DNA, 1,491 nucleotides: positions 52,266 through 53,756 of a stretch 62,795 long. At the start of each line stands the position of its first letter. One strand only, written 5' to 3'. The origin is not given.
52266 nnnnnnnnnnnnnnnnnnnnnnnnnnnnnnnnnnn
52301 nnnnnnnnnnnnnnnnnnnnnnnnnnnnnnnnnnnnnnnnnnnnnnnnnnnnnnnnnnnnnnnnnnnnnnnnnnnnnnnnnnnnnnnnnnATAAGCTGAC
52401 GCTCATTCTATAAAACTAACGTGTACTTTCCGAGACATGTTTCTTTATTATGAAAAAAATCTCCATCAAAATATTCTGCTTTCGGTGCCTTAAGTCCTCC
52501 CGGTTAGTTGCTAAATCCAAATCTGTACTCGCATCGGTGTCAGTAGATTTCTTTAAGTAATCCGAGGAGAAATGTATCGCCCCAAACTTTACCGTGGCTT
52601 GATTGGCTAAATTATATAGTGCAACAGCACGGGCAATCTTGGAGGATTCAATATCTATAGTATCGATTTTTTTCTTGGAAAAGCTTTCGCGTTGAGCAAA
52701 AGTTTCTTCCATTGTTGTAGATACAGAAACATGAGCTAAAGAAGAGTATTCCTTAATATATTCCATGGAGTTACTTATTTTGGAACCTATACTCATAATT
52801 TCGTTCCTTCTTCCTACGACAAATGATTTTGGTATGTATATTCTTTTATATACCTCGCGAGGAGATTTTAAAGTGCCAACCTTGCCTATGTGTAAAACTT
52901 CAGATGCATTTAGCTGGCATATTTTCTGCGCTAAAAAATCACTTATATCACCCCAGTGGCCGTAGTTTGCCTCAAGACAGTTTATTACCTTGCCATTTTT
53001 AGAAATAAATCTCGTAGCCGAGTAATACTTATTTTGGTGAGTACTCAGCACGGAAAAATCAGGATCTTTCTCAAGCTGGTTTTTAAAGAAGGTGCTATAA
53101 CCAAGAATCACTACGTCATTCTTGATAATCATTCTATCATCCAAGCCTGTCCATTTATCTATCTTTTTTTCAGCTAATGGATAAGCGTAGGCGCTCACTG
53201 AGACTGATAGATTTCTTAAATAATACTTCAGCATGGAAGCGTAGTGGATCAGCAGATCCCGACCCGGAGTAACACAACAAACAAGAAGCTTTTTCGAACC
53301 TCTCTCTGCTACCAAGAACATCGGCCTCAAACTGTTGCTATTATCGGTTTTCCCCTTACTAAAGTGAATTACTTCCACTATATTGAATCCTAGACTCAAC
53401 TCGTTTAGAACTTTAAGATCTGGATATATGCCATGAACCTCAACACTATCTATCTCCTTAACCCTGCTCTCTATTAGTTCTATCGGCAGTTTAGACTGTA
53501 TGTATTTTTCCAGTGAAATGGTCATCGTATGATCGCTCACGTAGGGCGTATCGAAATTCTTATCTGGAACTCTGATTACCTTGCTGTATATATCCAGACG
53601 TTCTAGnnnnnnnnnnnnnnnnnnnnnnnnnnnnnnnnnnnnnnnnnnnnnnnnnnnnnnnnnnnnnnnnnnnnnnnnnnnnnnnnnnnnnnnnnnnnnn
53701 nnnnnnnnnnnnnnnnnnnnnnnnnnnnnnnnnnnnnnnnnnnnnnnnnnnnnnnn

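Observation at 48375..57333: Seven-gene co-directional operon of nucleotide-acting enzymes, an HNH nuclease and two unrecognisable proteins on a tRNA-integrated island: candidate undescribed defence or toxin system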

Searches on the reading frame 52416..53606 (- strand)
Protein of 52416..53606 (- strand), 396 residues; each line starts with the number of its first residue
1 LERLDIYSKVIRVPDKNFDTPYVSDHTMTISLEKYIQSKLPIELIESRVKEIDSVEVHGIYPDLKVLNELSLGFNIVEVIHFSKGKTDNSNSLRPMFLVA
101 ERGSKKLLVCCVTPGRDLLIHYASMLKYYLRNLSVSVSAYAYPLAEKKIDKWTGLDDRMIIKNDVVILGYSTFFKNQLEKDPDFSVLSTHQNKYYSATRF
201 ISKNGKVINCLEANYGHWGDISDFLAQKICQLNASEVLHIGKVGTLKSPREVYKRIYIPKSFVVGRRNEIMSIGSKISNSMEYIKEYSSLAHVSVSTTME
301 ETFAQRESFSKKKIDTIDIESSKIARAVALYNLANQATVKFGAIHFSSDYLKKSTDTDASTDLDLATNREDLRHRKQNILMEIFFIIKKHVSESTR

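Call 63: search_solved_structures(query=A5, max_evalue=10, show_alignments=3)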
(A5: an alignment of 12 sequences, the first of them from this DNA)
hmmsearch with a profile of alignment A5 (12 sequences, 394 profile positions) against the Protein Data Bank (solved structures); distinct sequences matched with E-value up to 10: 6.
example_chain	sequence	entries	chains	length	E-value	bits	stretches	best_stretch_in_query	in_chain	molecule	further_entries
5b5u_A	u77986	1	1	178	0.17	14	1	110-159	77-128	L-asparaginase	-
5b74_A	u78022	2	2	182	0.17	13.9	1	110-159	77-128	L-asparaginase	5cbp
4nje_A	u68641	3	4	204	0.21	13.7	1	110-159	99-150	L-asparaginase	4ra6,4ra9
4q0m_A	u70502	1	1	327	0.5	12.4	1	110-159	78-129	L-asparaginase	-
1mlb_B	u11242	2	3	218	1.1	11.3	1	171-220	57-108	IGG1-KAPPA D44.1 FAB (HEAVY CHAIN)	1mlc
1wls_A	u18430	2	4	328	1.5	10.9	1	111-155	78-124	L-asparaginase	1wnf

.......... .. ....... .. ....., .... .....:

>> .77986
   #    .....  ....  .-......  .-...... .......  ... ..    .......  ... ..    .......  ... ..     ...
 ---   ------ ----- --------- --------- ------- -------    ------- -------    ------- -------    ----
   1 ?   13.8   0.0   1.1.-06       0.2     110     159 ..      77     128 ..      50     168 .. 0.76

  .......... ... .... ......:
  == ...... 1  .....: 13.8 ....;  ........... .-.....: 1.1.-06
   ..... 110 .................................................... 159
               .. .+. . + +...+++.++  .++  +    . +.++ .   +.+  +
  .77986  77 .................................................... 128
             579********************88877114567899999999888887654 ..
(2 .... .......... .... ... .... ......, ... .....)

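Call 75: search_protein_representatives(alignment_id=A5)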
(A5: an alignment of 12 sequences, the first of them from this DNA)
Query: 12 sequences, 394 profile positions. Proteins with E-value up to 0.001 (for the whole library): 378; up to 1e-10: 226; up to 1e-30: 128. The best 150 are listed.
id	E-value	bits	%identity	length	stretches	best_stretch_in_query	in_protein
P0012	7.2e-215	729.7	-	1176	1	2-393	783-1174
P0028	6.1e-195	664.1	-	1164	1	5-391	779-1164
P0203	4.0e-178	608.7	-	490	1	4-391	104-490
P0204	1.5e-169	580.5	-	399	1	4-391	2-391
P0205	4.4e-167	572.4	-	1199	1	4-393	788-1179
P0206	1.3e-138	478.6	-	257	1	137-392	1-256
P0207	2.0e-126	438.5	-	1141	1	15-393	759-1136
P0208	6.6e-121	420.3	-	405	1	6-393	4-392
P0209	3.5e-84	299.5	-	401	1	23-391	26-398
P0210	1.5e-83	297.3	-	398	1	5-381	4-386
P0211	2.1e-83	296.9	-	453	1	10-386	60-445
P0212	2.3e-83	296.8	-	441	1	7-385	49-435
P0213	7.2e-80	285.2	-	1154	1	6-385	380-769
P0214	9.8e-79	281.5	-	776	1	21-384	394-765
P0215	1.3e-78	281.1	-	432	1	19-386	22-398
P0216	5.9e-78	278.9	-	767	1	4-386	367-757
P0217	3.8e-77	276.3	-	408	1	5-382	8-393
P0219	4.0e-76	272.9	-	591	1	25-389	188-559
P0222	4.8e-75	269.4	-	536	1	18-386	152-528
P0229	8.2e-72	258.7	-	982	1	3-391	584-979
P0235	2.2e-70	254.0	-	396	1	6-383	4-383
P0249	1.4e-65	238.2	-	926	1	34-389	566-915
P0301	3.0e-48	181.1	-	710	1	18-387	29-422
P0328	2.7e-32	128.6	-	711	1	23-389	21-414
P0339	8.8e-27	110.4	-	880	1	23-372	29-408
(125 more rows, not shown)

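Call 76: search_protein_families(library=pfam, proteins=[P0209, P0210, P0215, P0213, P0214, P0216, P0229, P0249, P0301, P0339], max_evalue=0.01)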
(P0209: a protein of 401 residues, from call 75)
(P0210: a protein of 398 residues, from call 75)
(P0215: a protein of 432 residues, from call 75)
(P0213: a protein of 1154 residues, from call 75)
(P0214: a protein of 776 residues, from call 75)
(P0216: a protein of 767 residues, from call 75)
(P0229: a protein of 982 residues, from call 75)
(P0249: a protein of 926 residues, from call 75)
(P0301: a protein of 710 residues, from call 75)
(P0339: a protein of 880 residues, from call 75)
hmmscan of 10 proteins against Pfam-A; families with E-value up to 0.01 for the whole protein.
P0209 (401 aa): 0 families

P0210 (398 aa): 0 families

P0215 (432 aa): 0 families

P0213 (1154 aa): 6 families
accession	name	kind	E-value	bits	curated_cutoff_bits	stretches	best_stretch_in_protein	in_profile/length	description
PF01408.29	GFO_IDH_MocA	-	2.8e-18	67.2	24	1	828-945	1-117/120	Oxidoreductase family, NAD-binding Rossmann fold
PF13243.12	SQHop_cyclase_C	-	1.8e-12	47.4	26.1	2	227-296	162-230/319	Squalene-hopene cyclase C-terminal domain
PF07678.20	TED_complement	-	1.5e-07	31.3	22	1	158-245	56-135/312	A-macroglobulin TED domain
PF13249.12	SQHop_cyclase_N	-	1.6e-07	31.3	26.2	1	228-297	3-69/291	Squalene-hopene cyclase N-terminal domain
PF22725.1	GFO_IDH_MocA_C3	-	0.00011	22.7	27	1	968-1066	14-121/124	GFO/IDH/MocA C-terminal domain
PF00432.27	Prenyltrans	-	0.0044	16.9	26.5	0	194-294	73-169/304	Prenyltransferase alpha-alpha toroid domain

P0214 (776 aa): 4 families
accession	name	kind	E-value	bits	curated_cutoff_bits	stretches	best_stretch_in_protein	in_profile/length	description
PF13243.12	SQHop_cyclase_C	-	3.1e-16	59.8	26.1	2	17-122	163-277/319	Squalene-hopene cyclase C-terminal domain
PF07678.20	TED_complement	-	1.3e-08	34.7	22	1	166-245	65-142/312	A-macroglobulin TED domain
PF00432.27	Prenyltrans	-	1.2e-06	28.6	26.5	1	140-286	29-168/304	Prenyltransferase alpha-alpha toroid domain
PF13249.12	SQHop_cyclase_N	-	5.6e-06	26.2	26.2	0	219-289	1-68/291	Squalene-hopene cyclase N-terminal domain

P0216 (767 aa): 3 families
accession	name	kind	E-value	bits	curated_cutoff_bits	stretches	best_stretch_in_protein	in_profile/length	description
PF13243.12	SQHop_cyclase_C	-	4.2e-13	49.4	26.1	2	203-293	147-236/319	Squalene-hopene cyclase C-terminal domain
PF13249.12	SQHop_cyclase_N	-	5.8e-05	22.9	26.2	1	215-275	45-105/291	Squalene-hopene cyclase N-terminal domain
PF07678.20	TED_complement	-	0.00088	18.9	22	0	181-240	82-139/312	A-macroglobulin TED domain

P0229 (982 aa): 5 families
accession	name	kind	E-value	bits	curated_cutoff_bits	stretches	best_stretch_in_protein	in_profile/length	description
PF13271.11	DUF4062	-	1.1e-18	67.7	24.7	1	17-104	1-82/82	Domain of unknown function (DUF4062)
PF13243.12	SQHop_cyclase_C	-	1.4e-11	44.4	26.1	1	360-454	188-286/319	Squalene-hopene cyclase C-terminal domain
PF13249.12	SQHop_cyclase_N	-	2.8e-05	23.9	26.2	0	439-505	5-69/291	Squalene-hopene cyclase N-terminal domain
PF00432.27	Prenyltrans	-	0.0044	16.9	26.5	0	283-448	54-211/304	Prenyltransferase alpha-alpha toroid domain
PF07678.20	TED_complement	-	0.0054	16.3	22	0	437-504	67-137/312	A-macroglobulin TED domain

P0249 (926 aa): 1 family
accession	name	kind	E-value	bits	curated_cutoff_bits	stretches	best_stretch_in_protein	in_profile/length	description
PF00293.34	NUDIX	-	6.1e-16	59.1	21.1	1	410-502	4-102/134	NUDIX domain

P0301 (710 aa): 0 families

P0339 (880 aa): 2 families
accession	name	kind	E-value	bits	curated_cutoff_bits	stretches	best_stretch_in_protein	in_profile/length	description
PF05729.18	NACHT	-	1.8e-11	44.6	26.7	1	508-656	2-166/167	NACHT domain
PF13401.12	AAA_22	-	0.0043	17.8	27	0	508-608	7-105/130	AAA domain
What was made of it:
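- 52419..53591 (-): Module A, 1181-aa protein, C-terminal 'X' domain (residues ~791-1181). An unnamed family of ~390 aa; nucleosidase-like by motif order only. Others are fused to squalene-cyclase/TED-like toroids, DUF4062, Nudix, or sit N-terminal to a NACHT NTPase (calls 75, 76).
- Closest known: PNP-fold nucleosidase effectors. Same: The domain is also used N-terminal to a NACHT NTPase (call 76).
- The C-terminal domain is also found N-terminal to a NACHT NTPase (call 76).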

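Call 77: search_protein_families(library=ncbifam, proteins=[P0209, P0210, P0215, P0217, P0235, P0301, P0339, P0328, P0219, P0222], max_evalue=0.01)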
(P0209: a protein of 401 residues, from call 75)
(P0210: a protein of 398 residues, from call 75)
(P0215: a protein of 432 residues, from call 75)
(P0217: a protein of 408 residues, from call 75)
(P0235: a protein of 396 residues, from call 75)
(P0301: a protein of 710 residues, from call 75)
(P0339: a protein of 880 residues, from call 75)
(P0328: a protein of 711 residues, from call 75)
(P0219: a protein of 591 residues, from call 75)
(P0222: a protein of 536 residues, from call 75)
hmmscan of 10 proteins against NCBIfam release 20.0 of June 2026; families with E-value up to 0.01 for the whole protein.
P0209 (401 aa): 0 families

P0210 (398 aa): 0 families

P0215 (432 aa): 0 families

P0217 (408 aa): 0 families

P0235 (396 aa): 0 families

P0301 (710 aa): 0 families

P0339 (880 aa): 0 families

P0328 (711 aa): 0 families

P0219 (591 aa): 0 families

P0222 (536 aa): 5 families
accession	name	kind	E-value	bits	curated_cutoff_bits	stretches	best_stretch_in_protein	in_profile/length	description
TIGR01507.1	hopene_cyclase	equivalog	4.7e-08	31.9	431.1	1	1-73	480-551/640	squalene--hopene cyclase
TIGR03463.1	osq_cycl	subfamily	6e-08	31.4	851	1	2-87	484-567/634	2,3-oxidosqualene cyclase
TIGR01787.1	squalene_cyclas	subfamily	1.6e-07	30.4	322.7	1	1-73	465-537/622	squalene/oxidosqualene cyclases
NF053823.1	SCO2321_fam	equivalog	2e-07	30.3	300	2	43-74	118-149/405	SCO2321 family membrane protein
TIGR04277.1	squa_tetra_cyc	equivalog_domain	0.00015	20.4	500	1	1-79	463-540/624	tetrahymanol synthase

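Call 78: search_protein_families(library=padloc, proteins=[P0209, P0210, P0215, P0217, P0235, P0301, P0339, P0328, P0214, P0229], max_evalue=0.01)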
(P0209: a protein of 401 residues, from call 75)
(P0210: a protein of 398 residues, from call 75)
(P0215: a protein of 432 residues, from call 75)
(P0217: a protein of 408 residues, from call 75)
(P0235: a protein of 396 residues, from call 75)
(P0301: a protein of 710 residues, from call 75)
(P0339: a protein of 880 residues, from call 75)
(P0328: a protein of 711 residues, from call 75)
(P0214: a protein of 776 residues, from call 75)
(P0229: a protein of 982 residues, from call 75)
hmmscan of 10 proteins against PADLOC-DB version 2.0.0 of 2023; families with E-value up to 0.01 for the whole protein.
P0209 (401 aa): 0 families

P0210 (398 aa): 0 families

P0215 (432 aa): 0 families

P0217 (408 aa): 0 families

P0235 (396 aa): 0 families

P0301 (710 aa): 0 families

P0339 (880 aa): 0 families

P0328 (711 aa): 0 families

P0214 (776 aa): 0 families

P0229 (982 aa): 0 families

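Call 80: search_solved_structures(query=A6, max_evalue=10, show_alignments=3)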
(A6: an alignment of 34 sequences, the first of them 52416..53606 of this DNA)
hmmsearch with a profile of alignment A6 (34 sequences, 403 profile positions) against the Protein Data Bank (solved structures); distinct sequences matched with E-value up to 10: 1.
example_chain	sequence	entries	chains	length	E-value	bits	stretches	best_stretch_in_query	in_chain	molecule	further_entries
5fir_A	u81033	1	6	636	2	10.2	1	55-138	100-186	5'-3' EXORIBONUCLEASE 2 HOMOLOG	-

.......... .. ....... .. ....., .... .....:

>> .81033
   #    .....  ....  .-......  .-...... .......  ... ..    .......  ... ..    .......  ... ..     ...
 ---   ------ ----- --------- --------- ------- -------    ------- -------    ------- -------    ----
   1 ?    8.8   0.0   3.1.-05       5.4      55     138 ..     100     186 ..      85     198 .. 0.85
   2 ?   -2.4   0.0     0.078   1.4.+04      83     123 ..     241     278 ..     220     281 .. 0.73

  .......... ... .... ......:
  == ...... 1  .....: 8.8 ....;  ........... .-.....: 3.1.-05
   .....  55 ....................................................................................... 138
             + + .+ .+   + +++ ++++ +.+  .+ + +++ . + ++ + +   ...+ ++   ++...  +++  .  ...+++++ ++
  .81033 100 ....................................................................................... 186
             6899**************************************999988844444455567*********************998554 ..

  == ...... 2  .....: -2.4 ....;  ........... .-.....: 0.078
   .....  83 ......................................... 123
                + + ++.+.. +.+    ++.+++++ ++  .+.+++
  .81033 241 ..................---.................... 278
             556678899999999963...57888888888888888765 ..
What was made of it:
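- On PNP/MTAN nucleosidases (PNP_UDP_1; Cap17, Detocs effector): No PDB hit with two family profiles (calls 63, 80).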

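Call 90: search_dna_similar(query=window:52416-53606:-, collection=plasmids, mode=protein, max_rows=15, max_evalue=0.001)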
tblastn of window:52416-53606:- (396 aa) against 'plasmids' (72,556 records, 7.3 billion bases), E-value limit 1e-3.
Records with a match: 6; places in all: 6; records where one place covers at least 80% of the query: 2.
Best place of each record, by identity: <60% 6.
By first word of the organism name: Klebsiella 5; Raoultella 1.
By predicted mobility (MOB-suite, as given by PLSDB): conjugative 4; non-mobilizable 1; mobilizable 1.
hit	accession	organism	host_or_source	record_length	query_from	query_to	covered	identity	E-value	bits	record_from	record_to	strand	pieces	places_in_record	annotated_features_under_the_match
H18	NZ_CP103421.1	Klebsiella variicola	banana,Cell culture,banana with sheath ...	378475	22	352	84%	28.4%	3e-30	130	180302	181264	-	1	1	hypothetical protein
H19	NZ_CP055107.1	Klebsiella pneumoniae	Shek Wu Hui WWTPs_106 WWTPs influent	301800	22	352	84%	26.7%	2e-30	131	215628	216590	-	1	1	hypothetical protein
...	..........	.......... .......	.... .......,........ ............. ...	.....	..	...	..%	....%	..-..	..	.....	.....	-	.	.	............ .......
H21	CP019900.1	Raoultella planticola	Homo sapiens,blood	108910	22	308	72%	24.9%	2e-18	95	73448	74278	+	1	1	hypothetical protein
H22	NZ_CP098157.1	Klebsiella pneumoniae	Canis lupus familiaris,Rectal swab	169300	22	308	72%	24.9%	2e-18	95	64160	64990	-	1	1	hypothetical protein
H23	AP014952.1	Klebsiella oxytoca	-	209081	22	308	72%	24.9%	2e-18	95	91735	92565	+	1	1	RHS repeat-associated core domain-containing protein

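Call 91: get_annotated_region(hit=H23, flank=6000)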
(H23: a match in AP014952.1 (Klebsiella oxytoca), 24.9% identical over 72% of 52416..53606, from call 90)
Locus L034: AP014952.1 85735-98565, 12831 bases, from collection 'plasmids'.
description: Klebsiella oxytoca plasmid pKO_JKo3_1 DNA, complete genome, strain: JKo3
organism: Klebsiella oxytoca (NCBI taxid 571)
taxonomy: Bacteria; Pseudomonadota; Gammaproteobacteria; Enterobacterales; Enterobacteriaceae; Klebsiella; Klebsiella oxytoca
host: -; source: -; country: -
typing (MOB-suite, as given by PLSDB): conjugative; replicon IncFIB; relaxase MOBF,MOBF; mating-pair formation MPF_F
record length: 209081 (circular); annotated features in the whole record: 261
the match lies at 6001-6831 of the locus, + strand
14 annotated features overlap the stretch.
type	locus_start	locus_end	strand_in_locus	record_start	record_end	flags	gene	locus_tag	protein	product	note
CDS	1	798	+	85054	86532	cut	-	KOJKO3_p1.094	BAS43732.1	succinylglutamic semialdehyde dehydrogenase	-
CDS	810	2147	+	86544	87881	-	-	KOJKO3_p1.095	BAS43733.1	succinylarginine dihydrolase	-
CDS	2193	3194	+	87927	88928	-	-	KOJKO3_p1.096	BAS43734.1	succinylglutamate desuccinylase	-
CDS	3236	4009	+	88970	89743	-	-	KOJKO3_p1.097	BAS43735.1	phosphonate-transporting ATPase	-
CDS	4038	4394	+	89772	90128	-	-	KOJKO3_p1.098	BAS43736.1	hypothetical protein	-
CDS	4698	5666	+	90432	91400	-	-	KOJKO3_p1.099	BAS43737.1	IS102 transposase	-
CDS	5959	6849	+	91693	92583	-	-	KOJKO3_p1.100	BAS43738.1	RHS repeat-associated core domain-containing protein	-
CDS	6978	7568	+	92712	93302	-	-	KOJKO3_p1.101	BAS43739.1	replication protein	-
CDS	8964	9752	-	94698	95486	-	-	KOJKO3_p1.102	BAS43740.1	IS2 transposase tnpB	-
CDS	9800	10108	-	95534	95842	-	-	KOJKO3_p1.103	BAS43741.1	IS2 ORF1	-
CDS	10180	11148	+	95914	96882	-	-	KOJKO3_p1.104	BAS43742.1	transposase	-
CDS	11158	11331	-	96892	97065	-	-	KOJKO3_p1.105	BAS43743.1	IS2 repressor tnpA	-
CDS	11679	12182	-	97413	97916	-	-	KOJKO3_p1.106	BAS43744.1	UvrD/REP helicase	-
CDS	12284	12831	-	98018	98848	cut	-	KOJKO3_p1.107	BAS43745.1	IS407A, transposase orfB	-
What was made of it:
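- Tried and rejected: It is a 296-aa fragment between IS elements (call 91), so I did not use it as evidence for a polymorphic toxin.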
